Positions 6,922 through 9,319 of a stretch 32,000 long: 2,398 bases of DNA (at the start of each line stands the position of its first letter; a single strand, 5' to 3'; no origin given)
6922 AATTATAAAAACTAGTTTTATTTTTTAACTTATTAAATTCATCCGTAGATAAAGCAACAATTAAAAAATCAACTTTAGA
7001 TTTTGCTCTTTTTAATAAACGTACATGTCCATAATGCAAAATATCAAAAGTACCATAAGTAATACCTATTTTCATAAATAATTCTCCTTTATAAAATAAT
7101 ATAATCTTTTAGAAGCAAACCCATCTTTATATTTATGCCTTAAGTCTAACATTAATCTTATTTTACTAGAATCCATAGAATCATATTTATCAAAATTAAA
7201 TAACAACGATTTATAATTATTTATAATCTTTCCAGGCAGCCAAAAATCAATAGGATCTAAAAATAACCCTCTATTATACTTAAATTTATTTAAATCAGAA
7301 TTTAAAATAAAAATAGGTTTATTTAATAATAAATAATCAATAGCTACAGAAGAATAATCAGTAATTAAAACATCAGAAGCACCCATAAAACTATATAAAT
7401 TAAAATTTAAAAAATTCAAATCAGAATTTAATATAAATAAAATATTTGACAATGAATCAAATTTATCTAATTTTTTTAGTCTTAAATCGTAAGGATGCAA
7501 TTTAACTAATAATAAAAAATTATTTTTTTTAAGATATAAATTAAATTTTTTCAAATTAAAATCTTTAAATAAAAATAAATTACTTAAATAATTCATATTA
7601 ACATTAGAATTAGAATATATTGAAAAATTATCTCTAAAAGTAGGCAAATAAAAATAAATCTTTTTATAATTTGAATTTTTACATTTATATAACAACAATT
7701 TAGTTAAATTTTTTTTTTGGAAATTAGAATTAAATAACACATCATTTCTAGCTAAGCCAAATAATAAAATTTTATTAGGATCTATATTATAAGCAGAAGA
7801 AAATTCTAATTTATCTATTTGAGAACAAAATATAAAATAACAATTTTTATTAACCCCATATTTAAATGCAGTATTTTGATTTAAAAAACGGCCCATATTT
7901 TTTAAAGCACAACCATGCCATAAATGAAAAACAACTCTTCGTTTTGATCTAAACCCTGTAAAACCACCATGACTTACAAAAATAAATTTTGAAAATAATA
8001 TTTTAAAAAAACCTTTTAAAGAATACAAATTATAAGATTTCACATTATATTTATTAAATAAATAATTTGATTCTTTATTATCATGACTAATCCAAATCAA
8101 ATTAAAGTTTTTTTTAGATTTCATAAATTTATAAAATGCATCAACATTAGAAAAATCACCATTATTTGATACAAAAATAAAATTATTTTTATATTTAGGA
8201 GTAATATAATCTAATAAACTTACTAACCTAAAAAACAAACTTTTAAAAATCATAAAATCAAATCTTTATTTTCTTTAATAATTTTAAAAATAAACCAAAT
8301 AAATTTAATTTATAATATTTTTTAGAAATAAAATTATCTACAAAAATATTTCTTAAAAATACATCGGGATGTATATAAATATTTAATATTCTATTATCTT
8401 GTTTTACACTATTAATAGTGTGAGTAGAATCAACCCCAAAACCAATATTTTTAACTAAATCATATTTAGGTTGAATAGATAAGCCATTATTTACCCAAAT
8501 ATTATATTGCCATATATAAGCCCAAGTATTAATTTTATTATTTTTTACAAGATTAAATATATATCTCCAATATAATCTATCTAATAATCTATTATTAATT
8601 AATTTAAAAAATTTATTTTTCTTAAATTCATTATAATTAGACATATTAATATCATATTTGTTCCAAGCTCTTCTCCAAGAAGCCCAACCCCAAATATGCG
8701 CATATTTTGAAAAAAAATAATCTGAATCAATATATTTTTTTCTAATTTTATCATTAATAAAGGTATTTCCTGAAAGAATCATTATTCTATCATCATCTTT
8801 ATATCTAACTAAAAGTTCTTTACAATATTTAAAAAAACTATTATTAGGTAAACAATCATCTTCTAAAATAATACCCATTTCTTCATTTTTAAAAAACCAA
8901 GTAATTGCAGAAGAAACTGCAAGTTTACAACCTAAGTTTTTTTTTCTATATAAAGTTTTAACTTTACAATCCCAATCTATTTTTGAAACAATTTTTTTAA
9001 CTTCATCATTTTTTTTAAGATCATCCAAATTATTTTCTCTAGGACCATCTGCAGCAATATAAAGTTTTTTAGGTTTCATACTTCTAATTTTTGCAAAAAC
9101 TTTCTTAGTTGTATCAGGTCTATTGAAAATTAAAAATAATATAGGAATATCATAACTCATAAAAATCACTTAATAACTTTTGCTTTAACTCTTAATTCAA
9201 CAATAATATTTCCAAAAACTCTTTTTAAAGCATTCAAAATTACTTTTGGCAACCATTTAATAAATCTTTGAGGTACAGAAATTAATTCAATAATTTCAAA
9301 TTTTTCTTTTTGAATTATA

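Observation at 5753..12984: Bacterial teichoic-acid-type enzymes (TagD, TagB/F-like, TagA-like) inside a glycan operon of an archaeal genome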

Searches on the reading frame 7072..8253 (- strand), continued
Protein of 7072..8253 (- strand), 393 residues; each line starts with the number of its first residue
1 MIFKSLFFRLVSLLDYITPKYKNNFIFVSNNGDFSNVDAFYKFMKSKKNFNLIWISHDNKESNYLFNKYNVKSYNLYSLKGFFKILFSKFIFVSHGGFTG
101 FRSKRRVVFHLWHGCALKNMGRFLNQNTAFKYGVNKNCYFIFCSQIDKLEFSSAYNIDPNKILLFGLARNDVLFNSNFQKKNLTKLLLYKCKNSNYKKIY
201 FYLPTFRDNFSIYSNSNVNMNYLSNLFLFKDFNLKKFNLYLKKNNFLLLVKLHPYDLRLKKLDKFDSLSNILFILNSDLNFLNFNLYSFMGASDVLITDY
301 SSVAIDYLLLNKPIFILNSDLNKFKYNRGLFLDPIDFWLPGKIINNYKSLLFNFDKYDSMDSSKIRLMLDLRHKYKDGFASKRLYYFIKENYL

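Call 35: find_encoding_contigs(protein=P0006, flank=10000, max_places=2)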
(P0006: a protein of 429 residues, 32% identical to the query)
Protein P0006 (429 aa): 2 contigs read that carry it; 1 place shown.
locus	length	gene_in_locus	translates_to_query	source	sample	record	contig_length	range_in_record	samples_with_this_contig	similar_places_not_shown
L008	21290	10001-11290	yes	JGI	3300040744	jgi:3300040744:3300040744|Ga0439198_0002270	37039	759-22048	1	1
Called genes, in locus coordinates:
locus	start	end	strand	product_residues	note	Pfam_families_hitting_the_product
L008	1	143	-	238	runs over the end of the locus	PF12281:NTP_transf_8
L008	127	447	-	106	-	PF20586:DUF6788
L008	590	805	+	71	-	-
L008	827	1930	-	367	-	PF03071:GNT-I (weak), PF00535:Glycos_transf_2, PF10111:Glyco_tranf_2_2, PF13641:Glyco_tranf_2_3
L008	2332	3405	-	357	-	PF01380:SIS (weak), PF10432:bact-PGI_C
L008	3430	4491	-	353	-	PF00483:NTP_transferase, PF22640:ManC_GMP_beta-helix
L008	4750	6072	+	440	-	PF01943:Polysacc_synt, PF13440:Polysacc_synt_3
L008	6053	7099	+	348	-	PF00465:Fe-ADH, PF13685:Fe-ADH_2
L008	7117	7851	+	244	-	PF00483:NTP_transferase, PF12804:NTP_transf_3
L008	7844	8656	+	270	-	PF00702:Hydrolase, PF13344:Hydrolase_6, PF13419:HAD_2 (faint), PF13242:Hydrolase_like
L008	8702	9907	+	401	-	PF04464:Glyphos_transf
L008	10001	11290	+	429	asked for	PF04464:Glyphos_transf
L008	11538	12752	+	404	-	PF13439:Glyco_transf_4, PF13579:Glyco_trans_4_4, PF00534:Glycos_transf_1, PF13692:Glyco_trans_1_4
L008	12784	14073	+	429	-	-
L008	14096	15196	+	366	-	PF13439:Glyco_transf_4, PF00534:Glycos_transf_1, PF13692:Glyco_trans_1_4, PF13524:Glyco_trans_1_2 (weak), PF20706:GT4-conflict (weak)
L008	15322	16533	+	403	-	PF08323:Glyco_transf_5 (faint), PF13439:Glyco_transf_4, PF20706:GT4-conflict (faint), PF00534:Glycos_transf_1, PF13692:Glyco_trans_1_4, PF13524:Glyco_trans_1_2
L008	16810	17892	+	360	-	PF01073:3Beta_HSD, PF01370:Epimerase, PF02719:Polysacc_synt_2, PF04321:RmlD_sub_bind, PF16363:GDP_Man_Dehyd, PF07993:NAD_binding_4 (weak)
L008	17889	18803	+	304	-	PF00483:NTP_transferase, PF12804:NTP_transf_3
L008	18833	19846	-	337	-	PF03009:GDPD, PF13653:GDPD_2 (weak)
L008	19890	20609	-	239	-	PF19567:CpsB_CapC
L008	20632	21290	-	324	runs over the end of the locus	PF02563:Poly_export, PF10531:SLBB, PF22461:SLBB_2, PF10531:SLBB, PF22461:SLBB_2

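Call 39: find_related_loci(query=A2, collection=genome_contigs, flank=8000)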
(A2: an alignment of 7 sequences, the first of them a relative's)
Query A2 (393 aa) in genome_contigs; peptide patterns used: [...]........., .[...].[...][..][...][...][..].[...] (x = any residue, [..] = any of these).
600 stretches matched a pattern (row limit reached: there are more); 569 encode a relative of the query (tblastn E <= 1e-3); the best 80 are kept; 80 distinct loci.
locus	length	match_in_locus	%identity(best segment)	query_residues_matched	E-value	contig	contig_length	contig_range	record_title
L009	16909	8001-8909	37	72-388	4e-48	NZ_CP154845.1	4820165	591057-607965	Robertmurraya sp. 2P01SA chromosome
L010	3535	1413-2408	33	35-389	3e-42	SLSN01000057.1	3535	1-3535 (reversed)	MAG: Patescibacteria group bacterium isolate CSSed165cm_609 CSSed16-5cm-151861, whole genome shotgun sequence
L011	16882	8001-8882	31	91-391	8e-40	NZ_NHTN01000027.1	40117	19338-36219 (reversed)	Indiicoccus explosivorum isolate S5-TSA-19 S5TSA19.ioncontig_27, whole genome shotgun sequence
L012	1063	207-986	35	88-356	3e-40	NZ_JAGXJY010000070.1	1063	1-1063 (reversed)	Mesorhizobium sp. GbtcB19 B19_70, whole genome shotgun sequence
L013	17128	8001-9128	29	3-389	6e-38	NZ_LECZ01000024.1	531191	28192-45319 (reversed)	Enterobacter genomosp. O strain GN03164 contig24, whole genome shotgun sequence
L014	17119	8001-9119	29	4-383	1e-35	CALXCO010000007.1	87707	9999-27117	MAG: uncultured Clostridia bacterium isolate BRZ_GV__bin68 genome assembly, contig: BRZ_GV__NODE_259_length_87707_cov_4.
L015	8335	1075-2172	27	1-384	2e-34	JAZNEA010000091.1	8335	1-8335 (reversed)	MAG: Clostridia bacterium isolate T1900044724_TS20190190.MAGScoT_cleanbin_000004 SGB_1923_k141_1050942, whole genome sho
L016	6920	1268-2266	30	4-346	3e-34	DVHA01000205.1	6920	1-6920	MAG TPA_asm: Candidatus Faecivivens stercoravium isolate CHK189-12415 CHK189__C199993_L6920_ERR3414584, whole genome sho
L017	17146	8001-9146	32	3-389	5e-33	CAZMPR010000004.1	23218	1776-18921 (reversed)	MAG TPA_asm: uncultured Clostridiaceae bacterium isolate SRP192927_co9_566 genome assembly, contig: NODE_1387_length_232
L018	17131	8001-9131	26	9-388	6e-32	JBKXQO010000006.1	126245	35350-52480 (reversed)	MAG: Blautia sp. isolate C019_26 NODE_398_length_126245_cov_17.312291, whole genome shotgun sequence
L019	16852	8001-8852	31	106-390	2e-31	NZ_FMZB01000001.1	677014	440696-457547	Terribacillus halophilus strain DSM 21620, whole genome shotgun sequence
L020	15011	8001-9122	27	10-388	1e-30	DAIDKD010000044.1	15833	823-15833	MAG TPA_asm: Bacillaceae bacterium isolate clean399 NODE_44_length_15833_cov_3.474740, whole genome shotgun sequence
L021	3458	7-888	30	88-388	3e-29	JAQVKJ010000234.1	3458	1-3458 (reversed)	MAG: Weeksellaceae bacterium isolate STE_84 NODE_93147_length_3458_cov_2.381867_Sandtown_E, whole genome shotgun sequenc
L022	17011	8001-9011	27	27-384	5e-29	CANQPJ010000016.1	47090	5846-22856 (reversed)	MAG: uncultured Lachnospiraceae bacterium isolate Lapin-012__bin37 genome assembly, contig: Lapin-012__NODE_1354_length_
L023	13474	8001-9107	32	19-391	3e-29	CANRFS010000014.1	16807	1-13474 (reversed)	MAG: uncultured Clostridia bacterium isolate Lapin-022__bin96 genome assembly, contig: Lapin-022__NODE_3327_length_16807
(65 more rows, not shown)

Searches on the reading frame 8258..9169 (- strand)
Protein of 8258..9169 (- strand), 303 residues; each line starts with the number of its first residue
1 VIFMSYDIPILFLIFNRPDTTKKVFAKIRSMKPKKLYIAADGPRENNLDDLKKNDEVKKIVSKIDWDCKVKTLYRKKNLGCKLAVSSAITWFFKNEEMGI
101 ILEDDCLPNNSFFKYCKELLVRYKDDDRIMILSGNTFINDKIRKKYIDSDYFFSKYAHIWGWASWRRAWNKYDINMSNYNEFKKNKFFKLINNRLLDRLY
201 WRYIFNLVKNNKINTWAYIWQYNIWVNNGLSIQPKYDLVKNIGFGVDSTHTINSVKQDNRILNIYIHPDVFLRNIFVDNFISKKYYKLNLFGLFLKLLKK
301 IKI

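Call 5: search_protein_families(library=pfam, proteins=[window:8258-9169:-], max_evalue=0.01)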
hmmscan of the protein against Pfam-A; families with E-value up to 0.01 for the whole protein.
window:8258-9169:- (303 aa): 0 families

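Call 8: search_protein_families(library=ncbifam, proteins=[window:8258-9169:-], max_evalue=0.01)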
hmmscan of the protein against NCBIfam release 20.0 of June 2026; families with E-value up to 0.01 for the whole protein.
window:8258-9169:- (303 aa): 1 family
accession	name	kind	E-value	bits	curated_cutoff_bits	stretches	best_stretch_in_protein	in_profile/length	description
TIGR01208.1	rmlA_long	equivalog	0.0088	15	320.25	0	53-117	56-119/353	glucose-1-phosphate thymidylyltransferase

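Call 22: search_solved_structures(query=window:8258-9169:-, max_evalue=1, show_alignments=1)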
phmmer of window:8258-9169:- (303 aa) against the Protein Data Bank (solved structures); distinct sequences matched with E-value up to 1: 2.
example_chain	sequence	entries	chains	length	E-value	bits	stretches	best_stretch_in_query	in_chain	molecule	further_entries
3jys_A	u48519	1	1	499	0.52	13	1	167-238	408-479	SusD superfamily protein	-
3fkf_A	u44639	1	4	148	0.7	12.6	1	139-203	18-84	thiol-disulfide oxidoreductase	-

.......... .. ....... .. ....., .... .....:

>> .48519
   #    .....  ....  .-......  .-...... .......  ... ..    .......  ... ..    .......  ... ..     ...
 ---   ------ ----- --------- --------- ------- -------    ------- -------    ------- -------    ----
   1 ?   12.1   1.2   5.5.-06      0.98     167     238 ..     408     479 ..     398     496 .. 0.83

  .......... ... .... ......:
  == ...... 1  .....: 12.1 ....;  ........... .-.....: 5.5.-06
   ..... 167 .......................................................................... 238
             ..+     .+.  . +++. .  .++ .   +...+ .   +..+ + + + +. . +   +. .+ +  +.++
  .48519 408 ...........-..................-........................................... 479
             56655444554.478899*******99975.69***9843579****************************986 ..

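Call 47: search_protein_representatives(protein=window:8258-9169:-)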
Query: 303 residues. Proteins with E-value up to 0.001 (for the whole library): 11338; up to 1e-10: 8207; up to 1e-30: 3399. The best 150 are listed.
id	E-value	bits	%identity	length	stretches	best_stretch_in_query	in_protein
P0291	6.5e-144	495.6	45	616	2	6-285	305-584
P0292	5.1e-116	404.0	38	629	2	7-286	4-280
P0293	5.4e-87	308.6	51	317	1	7-292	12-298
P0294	6.4e-87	308.4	50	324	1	8-279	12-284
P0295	4.8e-86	305.5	49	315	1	7-292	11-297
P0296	2.2e-84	300.1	49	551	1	3-291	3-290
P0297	2.3e-84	300.0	48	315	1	4-288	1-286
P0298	2.2e-83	296.8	52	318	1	5-297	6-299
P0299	5.3e-83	295.5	53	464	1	4-300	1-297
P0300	5.2e-82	292.3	49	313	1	8-286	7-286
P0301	1.0e-80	288.0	50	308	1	5-285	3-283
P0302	1.9e-80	287.2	50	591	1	7-299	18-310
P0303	1.9e-80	287.1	53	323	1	5-279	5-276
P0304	2.7e-80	286.6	36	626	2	10-253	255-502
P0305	4.5e-80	285.9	47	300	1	4-290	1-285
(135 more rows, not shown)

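Call 50: search_protein_families(library=pfam, alignment_id=A3, max_evalue=0.01)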
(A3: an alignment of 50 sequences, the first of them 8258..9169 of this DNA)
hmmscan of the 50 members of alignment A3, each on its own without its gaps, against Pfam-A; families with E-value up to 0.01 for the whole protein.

A. member 1, window:8258-9169:- (303 aa): 0 families

B. families by the number of members that match (of 50 scanned): 4 families
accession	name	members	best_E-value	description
PF00535.33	Glycos_transf_2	3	0.0047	Glycosyl transferase family 2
PF09892.16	DUF2119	1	0.00099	Uncharacterized protein conserved in archaea (DUF2119)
PF03071.21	GNT-I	1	0.0015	GNT-I family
PF00929.31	RNase_T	1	0.0049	Exonuclease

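Call 54: predict_structure(alignment_id=A3)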
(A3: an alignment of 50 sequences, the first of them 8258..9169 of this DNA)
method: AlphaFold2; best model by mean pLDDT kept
length: 303 residues; sequences in the alignment: 50
mean_pLDDT: 92.3   pTM: 0.90
mean pLDDT of the five models: 92.3, 91.7, 91.1, 90.8, 89.5
residues with pLDDT >= 90: 241; 70-90: 45; 50-70: 15; < 50: 2
segments of 3 or more residues with pLDDT < 50: none
pLDDT, mean of each block of 10 residues (from residue 1): 74 97 98 98 97 98 98 97 97 99 97 96 98 96 96 96 98 97 85 88 95 96 97 96 76 68 85 96 86 80 79
secondary structure, 60 per line:
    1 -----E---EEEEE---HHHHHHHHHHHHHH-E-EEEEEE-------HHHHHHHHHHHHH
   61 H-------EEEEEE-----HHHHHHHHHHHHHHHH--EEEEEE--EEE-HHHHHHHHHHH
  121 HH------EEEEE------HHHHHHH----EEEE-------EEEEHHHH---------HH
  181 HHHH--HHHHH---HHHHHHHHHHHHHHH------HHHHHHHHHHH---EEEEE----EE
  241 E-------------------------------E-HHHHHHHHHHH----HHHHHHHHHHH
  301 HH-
elements in order: E10-14 H18-31 E35-40 H48-61 E69-74 H80-95 E98-103 E106-108 H110-122 E129-133 H140-146 E151-154 E162-165 H166-169 H179-184 H187-191 H195-209 H216-226 E230-234 E239-241 H275-285 H290-302

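Call 56: fold_search(model_id=the predicted structure, library=pdb)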
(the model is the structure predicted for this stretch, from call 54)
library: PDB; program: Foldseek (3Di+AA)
matches with E <= 10: 1590; with E <= 0.001: 77
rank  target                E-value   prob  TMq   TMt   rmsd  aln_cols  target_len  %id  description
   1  1fo8                  6.7e-10  1.00  0.53  0.49   5.9       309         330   12  CRYSTAL STRUCTURE OF N-ACETYLGLUCOSAMINYLTRANSFERASE I (released 2001-04-25)
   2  5ggf_B                1.4e-09  1.00  0.44  0.26  11.8       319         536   15  Crystal structure of human protein O-mannose beta-1,2-N-acetylglucosaminyltransferase form II (released 2016-08-10)
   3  1foa                  1.9e-09  1.00  0.51  0.46   7.8       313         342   13  CRYSTAL STRUCTURE OF N-ACETYLGLUCOSAMINYLTRANSFERASE I (released 2001-05-16)
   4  1fo9                  2.1e-09  1.00  0.55  0.51   5.9       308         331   12  CRYSTAL STRUCTURE OF N-ACETYLGLUCOSAMINYLTRANSFERASE I (released 2001-04-25)
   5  5ggf_A                3.3e-09  1.00  0.45  0.27  11.7       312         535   14  Crystal structure of human protein O-mannose beta-1,2-N-acetylglucosaminyltransferase form II (released 2016-08-10)
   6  5ggi_B                8.7e-09  1.00  0.50  0.29  10.9       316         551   13  Crystal structure of human protein O-mannose beta-1,2-N-acetylglucosaminyltransferase in complex with Mn, UDP and Mann (released 2016-08-10)
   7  5ggi_A                1.0e-08  1.00  0.49  0.39  11.2       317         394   14  Crystal structure of human protein O-mannose beta-1,2-N-acetylglucosaminyltransferase in complex with Mn, UDP and Mann (released 2016-08-10)
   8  5vcs_A                2.1e-07  1.00  0.46  0.40   7.8       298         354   12  Alpha-1,6-mannosyl-glycoprotein 2-beta-N-acetylglucosaminyltransferase with Bound Acceptor (released 2018-04-11)
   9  5vcr_B                4.3e-07  1.00  0.43  0.39   6.9       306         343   11  Alpha-1,6-mannosyl-glycoprotein 2-beta-N-acetylglucosaminyltransferase with bound uranium dioxide (released 2018-04-11)
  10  5vcr_A                6.3e-07  1.00  0.44  0.39   7.4       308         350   11  Alpha-1,6-mannosyl-glycoprotein 2-beta-N-acetylglucosaminyltransferase with bound uranium dioxide (released 2018-04-11)
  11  5vcm_A                1.0e-06  1.00  0.45  0.40   7.7       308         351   11  Alpha-1,6-mannosyl-glycoprotein 2-beta-N-acetylglucosaminyltransferase with bound UDP and Manganese (released 2018-04-11)
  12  5vcm_B                2.4e-06  1.00  0.45  0.38  14.2       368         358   10  Alpha-1,6-mannosyl-glycoprotein 2-beta-N-acetylglucosaminyltransferase with bound UDP and Manganese (released 2018-04-11)
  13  9yq4_A                4.2e-06  1.00  0.31  0.20   5.2       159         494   11  Chlorella virus hyaluronan synthase bound to a proofreading UDP-GlcA (released 2025-12-10)
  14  7sp8_A                4.4e-06  1.00  0.36  0.23   9.7       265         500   11  Chlorella virus Hyaluronan Synthase bound to UDP-GlcNAc (released 2022-04-06)
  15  7sp7_A                1.1e-05  1.00  0.39  0.25   9.4       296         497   11  Chlorella virus hyaluronan synthase inhibited by UDP (released 2022-04-06)
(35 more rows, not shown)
